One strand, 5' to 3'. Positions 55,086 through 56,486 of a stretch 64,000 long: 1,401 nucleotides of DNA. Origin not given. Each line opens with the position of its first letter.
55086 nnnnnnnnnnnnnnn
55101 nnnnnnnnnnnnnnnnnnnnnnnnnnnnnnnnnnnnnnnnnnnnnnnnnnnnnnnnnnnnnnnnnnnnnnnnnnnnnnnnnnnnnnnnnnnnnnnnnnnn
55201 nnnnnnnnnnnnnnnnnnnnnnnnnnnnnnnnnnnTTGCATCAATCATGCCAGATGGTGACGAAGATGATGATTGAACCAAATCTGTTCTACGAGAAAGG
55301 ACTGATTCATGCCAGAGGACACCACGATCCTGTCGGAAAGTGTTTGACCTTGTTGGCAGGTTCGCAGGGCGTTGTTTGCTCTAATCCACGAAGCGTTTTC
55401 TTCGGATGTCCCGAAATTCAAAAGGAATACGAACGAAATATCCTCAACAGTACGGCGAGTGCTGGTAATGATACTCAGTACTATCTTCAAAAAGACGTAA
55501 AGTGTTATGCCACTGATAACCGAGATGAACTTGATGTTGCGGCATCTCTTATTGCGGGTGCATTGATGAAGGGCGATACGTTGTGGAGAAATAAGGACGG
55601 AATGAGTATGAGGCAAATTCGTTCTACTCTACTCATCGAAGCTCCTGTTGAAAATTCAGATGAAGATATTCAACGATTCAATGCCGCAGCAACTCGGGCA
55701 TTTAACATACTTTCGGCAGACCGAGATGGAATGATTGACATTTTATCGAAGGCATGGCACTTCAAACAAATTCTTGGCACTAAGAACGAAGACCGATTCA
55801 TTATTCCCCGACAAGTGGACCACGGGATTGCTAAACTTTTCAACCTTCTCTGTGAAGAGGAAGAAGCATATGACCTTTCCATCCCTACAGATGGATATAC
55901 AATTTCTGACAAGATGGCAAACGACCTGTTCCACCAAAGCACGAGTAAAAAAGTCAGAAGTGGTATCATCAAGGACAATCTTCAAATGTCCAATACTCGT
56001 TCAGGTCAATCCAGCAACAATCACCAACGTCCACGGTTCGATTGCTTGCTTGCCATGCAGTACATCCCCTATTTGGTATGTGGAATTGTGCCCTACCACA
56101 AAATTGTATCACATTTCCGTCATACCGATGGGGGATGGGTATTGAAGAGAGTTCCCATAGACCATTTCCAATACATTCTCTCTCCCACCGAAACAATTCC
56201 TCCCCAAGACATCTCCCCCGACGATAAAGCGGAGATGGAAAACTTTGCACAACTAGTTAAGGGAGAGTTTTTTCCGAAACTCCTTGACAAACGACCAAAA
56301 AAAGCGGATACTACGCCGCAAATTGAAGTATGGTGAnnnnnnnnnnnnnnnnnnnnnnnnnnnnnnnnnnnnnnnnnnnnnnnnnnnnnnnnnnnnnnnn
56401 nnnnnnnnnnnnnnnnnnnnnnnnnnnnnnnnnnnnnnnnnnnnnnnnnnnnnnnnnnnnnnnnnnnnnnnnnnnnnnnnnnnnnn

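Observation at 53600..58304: Divergent cluster of three DNA methyltransferases plus a GT-B glycosyltransferase: DNA-modification / anti-restriction locus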

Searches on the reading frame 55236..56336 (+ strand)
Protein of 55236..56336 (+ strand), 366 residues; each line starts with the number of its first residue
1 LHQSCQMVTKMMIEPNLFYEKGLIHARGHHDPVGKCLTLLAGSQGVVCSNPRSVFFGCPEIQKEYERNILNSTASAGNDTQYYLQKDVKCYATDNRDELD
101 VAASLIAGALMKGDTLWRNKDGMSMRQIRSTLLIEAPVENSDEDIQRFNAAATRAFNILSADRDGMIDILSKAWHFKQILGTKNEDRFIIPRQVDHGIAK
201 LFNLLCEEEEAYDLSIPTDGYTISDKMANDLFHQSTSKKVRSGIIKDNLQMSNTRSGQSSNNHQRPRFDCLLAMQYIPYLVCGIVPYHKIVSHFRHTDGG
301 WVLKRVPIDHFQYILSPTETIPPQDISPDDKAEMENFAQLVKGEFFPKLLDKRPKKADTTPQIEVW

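Call 4: search_protein_families(library=phrogs, proteins=[window:55236-56336:+], max_evalue=0.001)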
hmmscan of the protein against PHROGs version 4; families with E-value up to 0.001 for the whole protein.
window:55236-56336:+ (366 aa): 0 families

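Call 5: search_protein_families(library=pfam, proteins=[window:55236-56336:+], max_evalue=0.01)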
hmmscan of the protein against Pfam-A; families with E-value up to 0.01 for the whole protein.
window:55236-56336:+ (366 aa): 0 families

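Call 9: search_dna_similar(query=window:55236-56336:+, collection=phages, mode=protein, max_rows=20, max_evalue=0.001)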
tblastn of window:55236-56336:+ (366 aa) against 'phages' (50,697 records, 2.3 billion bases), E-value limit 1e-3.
No match.

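Call 15: find_homologous_proteins(query=window:55236-56336:+, max_evalue=0.001)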
Query window:55236-56336:+ (366 aa): 14 proteins with E <= 0.001 among 1955 candidates.
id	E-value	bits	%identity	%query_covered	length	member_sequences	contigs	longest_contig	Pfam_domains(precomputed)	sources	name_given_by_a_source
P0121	5.5e-246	833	100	98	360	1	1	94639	-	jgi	-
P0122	2.2e-150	519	64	98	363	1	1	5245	-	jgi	-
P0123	8.5e-149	514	62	97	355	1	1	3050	-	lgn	-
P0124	1.2e-141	490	62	97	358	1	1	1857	-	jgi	jgi:hypothetical protein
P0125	1.1e-130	454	55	97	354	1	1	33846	-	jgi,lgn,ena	-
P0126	1.8e-128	447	57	97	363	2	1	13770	-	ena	-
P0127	2.9e-115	403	57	90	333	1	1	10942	-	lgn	-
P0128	2.0e-113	397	53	93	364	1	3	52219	-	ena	-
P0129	1.0e-110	388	50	96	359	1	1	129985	-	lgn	-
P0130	1.8e-107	378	50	94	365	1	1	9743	-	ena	-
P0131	7.2e-107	376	50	94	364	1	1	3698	-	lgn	-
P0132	1.3e-106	375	50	98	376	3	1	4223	-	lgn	-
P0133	5.5e-100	353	46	94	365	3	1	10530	-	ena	-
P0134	5.1e-98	347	48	92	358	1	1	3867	-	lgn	-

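Call 19: find_encoding_contigs(protein=P0121, flank=10000, max_places=3)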
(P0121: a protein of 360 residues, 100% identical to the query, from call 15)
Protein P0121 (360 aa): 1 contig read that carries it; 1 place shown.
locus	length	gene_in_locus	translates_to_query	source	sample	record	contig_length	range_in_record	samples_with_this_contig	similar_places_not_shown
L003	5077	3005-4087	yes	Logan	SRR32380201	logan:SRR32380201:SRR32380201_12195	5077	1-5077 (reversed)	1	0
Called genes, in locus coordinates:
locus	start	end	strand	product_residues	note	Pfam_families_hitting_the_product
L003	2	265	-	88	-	?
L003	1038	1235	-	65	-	-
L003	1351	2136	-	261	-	PF01170:UPF0020 (faint), PF08241:Methyltransf_11 (faint), PF13649:Methyltransf_25 (faint), PF13847:Methyltransf_31 (faint), PF01555:N6_N4_Mtase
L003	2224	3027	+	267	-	PF01555:N6_N4_Mtase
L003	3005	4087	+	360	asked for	-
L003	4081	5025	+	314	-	PF02086:MethyltransfD12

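Call 21: search_protein_families(library=ncbifam, proteins=[window:55254-56336:+], max_evalue=0.01)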
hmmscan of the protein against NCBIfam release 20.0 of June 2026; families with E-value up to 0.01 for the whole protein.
window:55254-56336:+ (360 aa): 0 families

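Call 26: search_solved_structures(query=A3, max_evalue=10, show_alignments=1)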
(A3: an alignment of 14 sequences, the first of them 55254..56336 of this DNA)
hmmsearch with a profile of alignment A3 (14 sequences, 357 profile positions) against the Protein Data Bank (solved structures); distinct sequences matched with E-value up to 10: 10.
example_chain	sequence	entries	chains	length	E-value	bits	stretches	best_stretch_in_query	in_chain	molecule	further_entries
6r70_J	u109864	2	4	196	0.98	11.3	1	34-94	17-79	Proteasome subunit beta type-2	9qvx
7awe_K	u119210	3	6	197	0.99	11.3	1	34-94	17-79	Proteasome subunit beta type-2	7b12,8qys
4r3o_K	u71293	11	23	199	1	11.3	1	34-94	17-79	Proteasome subunit beta type-2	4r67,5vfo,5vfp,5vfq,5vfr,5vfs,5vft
1iru_K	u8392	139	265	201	1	11.2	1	34-94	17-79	20S proteasome | Proteasome subunit beta type-2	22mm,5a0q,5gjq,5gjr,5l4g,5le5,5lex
5m32_J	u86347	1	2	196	1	11.2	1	34-94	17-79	Proteasome subunit beta type-2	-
8qyn_M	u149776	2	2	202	1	11.2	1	34-94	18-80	Proteasome subunit beta type-2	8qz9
6epc_4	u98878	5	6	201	1.1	11.2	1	34-94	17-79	Proteasome subunit beta type-2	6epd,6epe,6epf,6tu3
3unb_J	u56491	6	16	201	1.1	11.2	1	34-94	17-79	Proteasome subunit beta type-2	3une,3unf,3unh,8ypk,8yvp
7dr6_I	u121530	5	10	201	1.1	11.2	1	34-94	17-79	Proteasome subunit beta type-2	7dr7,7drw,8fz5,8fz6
2j0a_A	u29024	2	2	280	1.8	10.4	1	247-333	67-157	BETA-1,3-N-ACETYLGLUCOSAMINYLTRANSFERASE MANIC FRINGE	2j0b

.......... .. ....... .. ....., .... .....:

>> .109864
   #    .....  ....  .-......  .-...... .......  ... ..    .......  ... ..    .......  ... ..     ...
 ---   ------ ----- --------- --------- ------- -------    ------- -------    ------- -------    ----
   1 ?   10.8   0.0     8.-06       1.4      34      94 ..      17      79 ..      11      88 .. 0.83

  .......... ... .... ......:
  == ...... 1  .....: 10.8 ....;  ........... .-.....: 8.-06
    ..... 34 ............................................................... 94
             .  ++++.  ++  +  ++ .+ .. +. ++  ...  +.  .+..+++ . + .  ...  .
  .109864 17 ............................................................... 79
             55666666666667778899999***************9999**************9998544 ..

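Call 29: predict_structure(alignment_id=A3)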
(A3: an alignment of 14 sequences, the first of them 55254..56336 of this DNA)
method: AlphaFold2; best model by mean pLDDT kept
length: 360 residues; sequences in the alignment: 14
mean_pLDDT: 81.3   pTM: 0.60
mean pLDDT of the five models: 81.3, 79.3, 76.3, 75.3, 73.7
residues with pLDDT >= 90: 119; 70-90: 167; 50-70: 54; < 50: 20
segments of 3 or more residues with pLDDT < 50: 1-8, 249-255
pLDDT, mean of each block of 10 residues (from residue 1): 41 80 72 88 87 87 72 78 82 89 86 81 57 80 96 95 95 70 82 90 72 88 90 91 70 55 93 96 89 81 96 94 93 81 77 54
secondary structure, 60 per line:
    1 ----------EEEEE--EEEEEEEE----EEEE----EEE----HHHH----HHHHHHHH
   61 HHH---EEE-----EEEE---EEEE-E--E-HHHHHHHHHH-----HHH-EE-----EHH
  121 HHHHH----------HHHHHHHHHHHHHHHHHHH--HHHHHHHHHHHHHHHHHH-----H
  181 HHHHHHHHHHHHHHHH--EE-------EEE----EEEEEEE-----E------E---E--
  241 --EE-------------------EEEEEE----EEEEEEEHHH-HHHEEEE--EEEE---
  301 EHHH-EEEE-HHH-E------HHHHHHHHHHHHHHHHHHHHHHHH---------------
elements in order: E11-15 E18-25 E30-33 E38-40 H45-48 H53-63 E67-69 E75-78 E82-85 H92-101 H119-125 H136-154 H157-174 H180-196 E208-210 E215-221 E264-269 E274-280 E288-291 E294-297 E306-309 H322-345

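Call 43: find_encoding_contigs(protein=P0129, flank=8000, max_places=1)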
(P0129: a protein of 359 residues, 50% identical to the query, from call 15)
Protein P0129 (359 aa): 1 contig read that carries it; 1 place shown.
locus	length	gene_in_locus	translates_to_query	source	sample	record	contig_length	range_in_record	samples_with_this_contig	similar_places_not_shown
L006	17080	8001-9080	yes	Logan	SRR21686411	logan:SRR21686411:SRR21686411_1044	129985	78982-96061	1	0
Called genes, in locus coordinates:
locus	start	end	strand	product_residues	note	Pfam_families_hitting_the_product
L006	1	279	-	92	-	-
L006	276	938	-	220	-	PF20194:DUF6557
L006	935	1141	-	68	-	-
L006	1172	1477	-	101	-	-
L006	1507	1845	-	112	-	PF20594:DUF6794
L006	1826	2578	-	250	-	PF00300:His_Phos_1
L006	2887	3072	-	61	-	-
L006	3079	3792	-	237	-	-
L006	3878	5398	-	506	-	PF11443:DUF2828, PF25043:DUF7788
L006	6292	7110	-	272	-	PF08241:Methyltransf_11 (faint), PF01555:N6_N4_Mtase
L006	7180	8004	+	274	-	PF01555:N6_N4_Mtase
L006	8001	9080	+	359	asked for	-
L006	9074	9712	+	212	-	PF01541:GIY-YIG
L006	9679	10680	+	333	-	PF02086:MethyltransfD12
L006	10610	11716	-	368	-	PF13692:Glyco_trans_1_4 (faint)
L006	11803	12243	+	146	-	-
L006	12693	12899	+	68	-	-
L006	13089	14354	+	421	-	PF02877:PARP_reg (faint), PF00644:PARP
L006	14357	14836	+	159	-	-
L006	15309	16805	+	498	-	-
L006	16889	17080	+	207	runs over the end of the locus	-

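Call 44: find_encoding_contigs(protein=P0128, flank=8000, max_places=1)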
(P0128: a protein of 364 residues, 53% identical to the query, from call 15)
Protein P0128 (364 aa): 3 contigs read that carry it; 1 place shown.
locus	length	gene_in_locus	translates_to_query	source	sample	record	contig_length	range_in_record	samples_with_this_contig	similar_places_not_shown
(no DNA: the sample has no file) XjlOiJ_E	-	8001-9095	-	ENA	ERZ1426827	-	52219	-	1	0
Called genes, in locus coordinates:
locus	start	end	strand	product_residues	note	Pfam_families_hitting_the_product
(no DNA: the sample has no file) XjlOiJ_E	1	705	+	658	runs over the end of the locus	PF09992:NAGPA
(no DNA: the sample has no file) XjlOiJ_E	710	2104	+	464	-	PF00149:Metallophos (faint)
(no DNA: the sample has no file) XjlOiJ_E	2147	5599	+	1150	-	PF14312:FG-GAP_2 (faint), PF00404:Dockerin_1 (faint)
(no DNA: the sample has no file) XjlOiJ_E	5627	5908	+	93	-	-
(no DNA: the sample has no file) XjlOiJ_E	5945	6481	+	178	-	-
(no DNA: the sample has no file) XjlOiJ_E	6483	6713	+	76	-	-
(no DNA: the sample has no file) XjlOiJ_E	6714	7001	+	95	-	PF10544:T5orf172, PF13455:MUG113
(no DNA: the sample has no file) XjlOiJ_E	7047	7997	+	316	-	-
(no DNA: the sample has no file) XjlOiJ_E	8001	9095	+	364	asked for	-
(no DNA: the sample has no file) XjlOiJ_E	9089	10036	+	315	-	PF02086:MethyltransfD12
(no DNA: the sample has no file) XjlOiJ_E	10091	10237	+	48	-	-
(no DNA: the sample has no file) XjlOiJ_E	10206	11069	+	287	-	PF08722:Tn7_TnsA-like_N (weak)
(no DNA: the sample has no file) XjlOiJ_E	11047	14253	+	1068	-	PF00149:Metallophos (weak), PF02463:SMC_N (faint)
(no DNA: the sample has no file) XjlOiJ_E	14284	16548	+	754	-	-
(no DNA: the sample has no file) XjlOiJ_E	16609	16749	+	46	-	-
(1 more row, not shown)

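Call 45: find_encoding_contigs(protein=P0133, flank=8000, max_places=1)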
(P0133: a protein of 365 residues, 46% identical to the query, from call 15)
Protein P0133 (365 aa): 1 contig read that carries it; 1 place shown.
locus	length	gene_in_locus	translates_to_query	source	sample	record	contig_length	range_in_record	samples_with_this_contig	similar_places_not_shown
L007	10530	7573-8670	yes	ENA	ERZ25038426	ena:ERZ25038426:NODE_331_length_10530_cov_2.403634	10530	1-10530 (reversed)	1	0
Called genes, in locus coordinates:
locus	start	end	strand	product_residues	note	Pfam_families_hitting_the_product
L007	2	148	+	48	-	?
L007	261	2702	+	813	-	PF14312:FG-GAP_2 (faint)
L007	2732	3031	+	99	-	-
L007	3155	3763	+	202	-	-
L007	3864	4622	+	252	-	PF07460:NUMOD3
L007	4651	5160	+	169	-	-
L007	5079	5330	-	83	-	-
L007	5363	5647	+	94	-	PF10544:T5orf172, PF13455:MUG113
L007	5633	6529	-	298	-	PF01541:GIY-YIG, PF07460:NUMOD3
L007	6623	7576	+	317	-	-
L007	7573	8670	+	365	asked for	-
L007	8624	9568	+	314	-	PF02086:MethyltransfD12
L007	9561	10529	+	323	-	?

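Call 46: search_protein_families(library=pfam, proteins=[L007:6623-7576:+, L007:9561-10529:+, L007:8624-9568:+, L006:10610-11716:-], max_evalue=1)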
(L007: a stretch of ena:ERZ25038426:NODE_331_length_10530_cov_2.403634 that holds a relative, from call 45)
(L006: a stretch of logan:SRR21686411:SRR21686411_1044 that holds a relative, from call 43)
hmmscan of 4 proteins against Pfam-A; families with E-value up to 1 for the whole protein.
L007:6623-7576:+ (317 aa): 6 families
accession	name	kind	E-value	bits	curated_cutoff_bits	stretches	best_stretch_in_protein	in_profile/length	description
PF01807.25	Zn_ribbon_DnaG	-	0.00011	22.4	24.9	1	11-93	16-90/98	CHC2 zinc finger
PF08275.17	DNAG_N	-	0.00021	21.8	26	1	121-153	7-39/128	DNA primase catalytic core, N-terminal domain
PF05129.18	Zn_ribbon_Elf1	-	0.0022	18.5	29.8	1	21-64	15-55/79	Transcription elongation factor Elf1 like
PF13362.12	Toprim_3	-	0.015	16.1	27.2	1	210-286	3-84/95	Toprim domain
PF23320.1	Zn_SUZ12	-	0.14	12.4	28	0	16-35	11-30/70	Polycomb protein SUZ12-like, Zn domain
PF17497.7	DUF5432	-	0.18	12.4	27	1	193-217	35-58/74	Family of unknown function (DUF5432)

L007:9561-10529:+ (323 aa): 2 families
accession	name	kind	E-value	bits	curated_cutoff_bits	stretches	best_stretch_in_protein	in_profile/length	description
PF00149.33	Metallophos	-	1.2e-10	42.5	21.5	1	17-207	2-189/191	Calcineurin-like phosphoesterase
PF12850.12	Metallophos_2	-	0.021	15.3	27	1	18-109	3-60/154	Calcineurin-like phosphoesterase superfamily domain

L007:8624-9568:+ (314 aa): 1 family
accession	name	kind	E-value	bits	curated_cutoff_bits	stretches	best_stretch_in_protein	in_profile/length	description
PF02086.21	MethyltransfD12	-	6.6e-28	98.6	22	1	10-276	1-253/253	D12 class N6 adenine-specific DNA methyltransferase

L006:10610-11716:- (368 aa): 3 families
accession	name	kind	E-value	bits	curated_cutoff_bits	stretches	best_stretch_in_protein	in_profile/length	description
PF13692.12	Glyco_trans_1_4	-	3.1e-05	24.7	27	1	197-308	3-108/142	Glycosyl transferases group 1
PF20706.3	GT4-conflict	-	0.0018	17.8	26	1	206-306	210-311/385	Family 4 Glycosyltransferase in conflict systems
PF00534.26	Glycos_transf_1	-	0.019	14.9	26.4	1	192-307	12-123/172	Glycosyl transferases group 1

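Call 58: find_related_loci(query=A3, collection=viral_contigs, flank=10000)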
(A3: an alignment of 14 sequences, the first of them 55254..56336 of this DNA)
Query A3 (360 aa) in viral_contigs; peptide patterns used: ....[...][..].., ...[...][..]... (x = any residue, [..] = any of these).
20 stretches matched a pattern; 1 encode a relative of the query (tblastn E <= 1e-3); 1 distinct loci.
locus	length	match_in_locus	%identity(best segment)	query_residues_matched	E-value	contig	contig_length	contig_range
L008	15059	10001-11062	55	5-360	1e-139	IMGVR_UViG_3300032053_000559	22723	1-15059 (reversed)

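Call 59: search_protein_representatives(alignment_id=A3)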
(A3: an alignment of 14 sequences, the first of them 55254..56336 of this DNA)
Query: 14 sequences, 357 profile positions. Proteins with E-value up to 0.001 (for the whole library): 26; up to 1e-10: 14; up to 1e-30: 8. The best 26 are listed.
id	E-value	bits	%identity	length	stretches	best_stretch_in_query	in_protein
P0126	4.1e-176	601.4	-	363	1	1-357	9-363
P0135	8.1e-109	380.1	-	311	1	55-357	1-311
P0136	1.4e-60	221.3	-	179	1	1-163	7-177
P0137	3.1e-53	197.2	-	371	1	29-328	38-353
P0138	3.6e-51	190.4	-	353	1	11-336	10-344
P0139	3.9e-47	177.1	-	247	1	143-357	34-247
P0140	9.1e-37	143.0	-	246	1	121-344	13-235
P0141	2.3e-33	131.8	-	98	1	264-352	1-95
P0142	1.3e-30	122.8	-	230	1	132-327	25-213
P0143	4.1e-26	108.0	-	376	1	141-333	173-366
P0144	9.3e-25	103.5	-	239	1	143-328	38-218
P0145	2.3e-24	102.2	-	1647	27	281-305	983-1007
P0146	8.8e-16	74.0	-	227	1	171-341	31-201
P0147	3.7e-13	65.4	-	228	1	141-325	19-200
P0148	1.6e-07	46.8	-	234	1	134-334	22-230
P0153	8.7e-05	37.8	-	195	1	147-339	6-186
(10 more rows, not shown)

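Call 60: find_related_loci(query=A3, collection=metagenome_contigs, flank=10000)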
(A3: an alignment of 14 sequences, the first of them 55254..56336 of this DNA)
Query A3 (360 aa) in metagenome_contigs; peptide patterns used: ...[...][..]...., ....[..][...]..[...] (x = any residue, [..] = any of these).
48 stretches matched a pattern; 3 encode a relative of the query (tblastn E <= 1e-3); 3 distinct loci.
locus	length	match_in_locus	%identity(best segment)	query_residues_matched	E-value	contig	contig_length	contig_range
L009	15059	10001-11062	55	5-360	3e-139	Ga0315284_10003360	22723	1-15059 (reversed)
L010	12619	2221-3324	43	3-360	2e-95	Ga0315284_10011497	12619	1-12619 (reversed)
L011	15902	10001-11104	43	3-360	2e-95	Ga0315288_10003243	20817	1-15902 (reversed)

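Call 61: search_protein_families(library=pfam, proteins=[P0137, P0138, P0140, P0142, P0143, P0144, P0146, P0147, P0148, P0153], max_evalue=0.1)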
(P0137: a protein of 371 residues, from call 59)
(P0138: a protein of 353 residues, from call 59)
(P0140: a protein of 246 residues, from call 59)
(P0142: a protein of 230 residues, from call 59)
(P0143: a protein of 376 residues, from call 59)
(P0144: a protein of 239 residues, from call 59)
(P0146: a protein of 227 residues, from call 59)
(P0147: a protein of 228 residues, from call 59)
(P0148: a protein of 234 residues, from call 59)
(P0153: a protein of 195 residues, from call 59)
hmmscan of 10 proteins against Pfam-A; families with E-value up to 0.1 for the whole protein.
P0137 (371 aa): 4 families
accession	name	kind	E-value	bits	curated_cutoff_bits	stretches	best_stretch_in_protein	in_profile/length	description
PF18795.7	HSM3_N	-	0.019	15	24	1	333-370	156-191/237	DNA mismatch repair protein HSM3, N terminal domain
PF08721.17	Tn7_Tnp_TnsA_C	-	0.034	15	23.4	0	140-178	15-54/83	TnsA endonuclease C terminal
PF14267.11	DUF4357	-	0.062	13.7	38.4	0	100-127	25-52/54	Domain of unknown function (DUF4357)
PF17830.6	STI1-HOP_DP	-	0.081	13.3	29.1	0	57-76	19-38/55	STI1/HOP, DP domain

P0138 (353 aa): 1 family
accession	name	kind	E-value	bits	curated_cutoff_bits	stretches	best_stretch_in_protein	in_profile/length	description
PF14267.11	DUF4357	-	0.00083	19.7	38.4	1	93-118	29-53/54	Domain of unknown function (DUF4357)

P0140 (246 aa): 0 families

P0142 (230 aa): 0 families

P0143 (376 aa): 0 families

P0144 (239 aa): 0 families

P0146 (227 aa): 0 families

P0147 (228 aa): 1 family
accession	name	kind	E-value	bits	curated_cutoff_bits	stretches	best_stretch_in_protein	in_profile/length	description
PF13475.11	DUF4116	-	0.052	13.6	24.9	0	22-46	17-42/49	Domain of unknown function (DUF4116)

P0148 (234 aa): 0 families

P0153 (195 aa): 0 families

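Call 63: find_encoding_contigs(protein=P0142, flank=5000, max_places=2)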
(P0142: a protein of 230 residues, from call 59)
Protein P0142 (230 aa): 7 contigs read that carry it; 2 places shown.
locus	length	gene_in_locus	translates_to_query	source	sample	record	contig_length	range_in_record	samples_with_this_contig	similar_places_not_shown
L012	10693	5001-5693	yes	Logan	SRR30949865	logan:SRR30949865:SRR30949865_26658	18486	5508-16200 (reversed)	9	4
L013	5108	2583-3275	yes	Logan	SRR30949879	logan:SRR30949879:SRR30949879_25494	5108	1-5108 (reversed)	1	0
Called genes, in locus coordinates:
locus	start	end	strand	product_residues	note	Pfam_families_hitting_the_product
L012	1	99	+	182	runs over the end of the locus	-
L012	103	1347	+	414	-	PF01068:DNA_ligase_A_M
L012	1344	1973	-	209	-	-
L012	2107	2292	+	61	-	-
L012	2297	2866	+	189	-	-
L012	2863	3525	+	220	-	-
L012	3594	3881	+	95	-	-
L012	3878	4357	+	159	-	-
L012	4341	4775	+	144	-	-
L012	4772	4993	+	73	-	-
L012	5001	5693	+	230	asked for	-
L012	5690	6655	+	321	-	PF02086:MethyltransfD12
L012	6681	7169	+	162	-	PF01661:Macro (weak)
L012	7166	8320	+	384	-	PF01467:CTP_transf_like, PF01121:CoaE, PF13238:AAA_18 (weak)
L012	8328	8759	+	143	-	PF11750:DUF3307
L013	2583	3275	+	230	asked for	-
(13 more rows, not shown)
